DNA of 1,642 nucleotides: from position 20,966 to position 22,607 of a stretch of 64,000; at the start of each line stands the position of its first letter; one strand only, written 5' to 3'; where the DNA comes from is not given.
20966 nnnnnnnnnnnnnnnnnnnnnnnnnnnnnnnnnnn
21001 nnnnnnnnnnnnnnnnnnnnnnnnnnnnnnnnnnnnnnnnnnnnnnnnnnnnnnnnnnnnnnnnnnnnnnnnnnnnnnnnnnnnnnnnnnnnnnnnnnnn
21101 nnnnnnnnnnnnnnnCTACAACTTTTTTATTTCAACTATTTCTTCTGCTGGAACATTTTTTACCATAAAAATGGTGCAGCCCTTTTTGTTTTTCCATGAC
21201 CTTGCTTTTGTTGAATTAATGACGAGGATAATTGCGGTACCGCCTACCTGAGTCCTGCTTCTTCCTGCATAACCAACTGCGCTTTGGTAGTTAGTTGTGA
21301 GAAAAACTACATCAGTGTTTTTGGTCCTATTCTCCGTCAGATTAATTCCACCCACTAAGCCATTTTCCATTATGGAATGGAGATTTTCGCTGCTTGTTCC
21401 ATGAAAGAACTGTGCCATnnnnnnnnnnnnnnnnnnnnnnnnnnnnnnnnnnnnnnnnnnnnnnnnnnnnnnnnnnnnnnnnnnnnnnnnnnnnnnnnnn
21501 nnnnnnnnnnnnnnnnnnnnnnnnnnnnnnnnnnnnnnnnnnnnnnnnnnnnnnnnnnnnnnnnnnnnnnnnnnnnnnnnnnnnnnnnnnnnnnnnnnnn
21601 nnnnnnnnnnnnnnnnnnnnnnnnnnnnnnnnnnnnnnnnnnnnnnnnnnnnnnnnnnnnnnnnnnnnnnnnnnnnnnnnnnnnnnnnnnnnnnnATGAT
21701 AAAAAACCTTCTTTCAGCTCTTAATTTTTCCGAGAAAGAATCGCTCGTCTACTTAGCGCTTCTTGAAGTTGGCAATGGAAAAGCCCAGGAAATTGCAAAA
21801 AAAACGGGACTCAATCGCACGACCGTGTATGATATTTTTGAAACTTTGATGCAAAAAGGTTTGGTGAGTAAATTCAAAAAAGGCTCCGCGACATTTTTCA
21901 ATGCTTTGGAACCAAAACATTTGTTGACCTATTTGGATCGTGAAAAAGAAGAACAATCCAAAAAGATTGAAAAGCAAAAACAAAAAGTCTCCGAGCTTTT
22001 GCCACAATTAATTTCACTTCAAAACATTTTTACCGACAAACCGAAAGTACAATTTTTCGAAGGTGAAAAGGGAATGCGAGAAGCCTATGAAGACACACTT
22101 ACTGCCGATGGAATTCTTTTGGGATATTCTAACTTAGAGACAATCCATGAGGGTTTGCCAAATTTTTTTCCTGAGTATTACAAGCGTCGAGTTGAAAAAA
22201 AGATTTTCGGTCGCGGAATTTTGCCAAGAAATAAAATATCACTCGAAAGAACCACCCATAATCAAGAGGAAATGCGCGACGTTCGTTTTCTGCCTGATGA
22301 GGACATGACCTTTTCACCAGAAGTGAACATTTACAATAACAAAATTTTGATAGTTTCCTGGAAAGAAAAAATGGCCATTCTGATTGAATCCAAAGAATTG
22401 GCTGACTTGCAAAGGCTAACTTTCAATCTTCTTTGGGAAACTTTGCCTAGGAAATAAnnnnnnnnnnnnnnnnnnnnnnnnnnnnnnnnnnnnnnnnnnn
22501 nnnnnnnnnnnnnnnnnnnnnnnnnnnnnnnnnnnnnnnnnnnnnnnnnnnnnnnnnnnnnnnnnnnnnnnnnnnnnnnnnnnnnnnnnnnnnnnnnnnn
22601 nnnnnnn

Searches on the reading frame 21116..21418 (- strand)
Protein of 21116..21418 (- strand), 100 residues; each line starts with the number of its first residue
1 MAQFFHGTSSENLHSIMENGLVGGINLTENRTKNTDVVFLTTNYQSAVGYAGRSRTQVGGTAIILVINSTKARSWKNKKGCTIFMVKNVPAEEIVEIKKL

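Call 30: search_protein_families(library=pfam, proteins=[window:21116-21418:-], max_evalue=0.0001)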
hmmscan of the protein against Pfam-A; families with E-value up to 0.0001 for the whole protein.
window:21116-21418:- (100 aa): 0 families

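Call 44: search_protein_families(library=padloc, proteins=[window:21116-21418:-], max_evalue=0.1)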
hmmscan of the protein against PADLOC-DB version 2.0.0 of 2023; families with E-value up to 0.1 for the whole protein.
window:21116-21418:- (100 aa): 0 families

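Call 45: search_protein_families(library=ncbifam, proteins=[window:21116-21418:-], max_evalue=0.1)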
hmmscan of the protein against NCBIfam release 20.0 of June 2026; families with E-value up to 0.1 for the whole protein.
window:21116-21418:- (100 aa): 3 families
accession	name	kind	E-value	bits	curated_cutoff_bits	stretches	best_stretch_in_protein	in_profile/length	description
NF002013.0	PRK00819.1-2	equivalog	9e-06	25.3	231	1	3-96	97-180/183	RNA 2'-phosphotransferase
NF052322.1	FimD_tip_adhes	equivalog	0.00037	19.3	170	1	23-94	56-128/664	fimbrial tip adhesin FimD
NF002014.0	PRK00819.1-4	equivalog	0.019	14.8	239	1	3-71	98-152/182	RNA 2'-phosphotransferase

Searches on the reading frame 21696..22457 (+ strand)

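Call 14: search_protein_families(library=pfam, proteins=[window:21696-22457:+], max_evalue=0.01)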
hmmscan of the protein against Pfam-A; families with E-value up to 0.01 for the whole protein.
window:21696-22457:+ (253 aa): 9 families
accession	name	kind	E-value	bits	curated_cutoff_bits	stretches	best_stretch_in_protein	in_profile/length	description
PF01978.25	TrmB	-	1.6e-17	63.5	25.6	1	6-73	1-67/68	Sugar-specific transcriptional regulator TrmB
PF09339.16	HTH_IclR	-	2.7e-05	24.3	22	1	29-58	20-49/52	IclR helix-turn-helix domain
PF03962.21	Mnd1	-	0.0014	19.3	23.5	0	32-68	20-56/60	Mnd1 HTH domain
PF03965.22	Penicillinase_R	-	0.0015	19.3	22.6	1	30-74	20-68/115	Penicillinase repressor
PF24409.1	wHTH-PRTase_assc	-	0.0026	18.2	27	1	18-59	2-43/83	wHTH-PRTase associated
PF08221.17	HTH_9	-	0.0033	17.9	23.4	1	18-58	18-58/62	RNA polymerase III subunit RPC82 helix-turn-helix domain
PF13730.12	HTH_36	-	0.004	17.4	25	1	12-57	4-55/55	Helix-turn-helix domain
PF01047.28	MarR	-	0.0048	17.2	24.6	1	26-61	16-51/59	MarR family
PF13412.12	HTH_24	-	0.0056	16.7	21.9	0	31-57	21-47/48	Winged helix-turn-helix DNA-binding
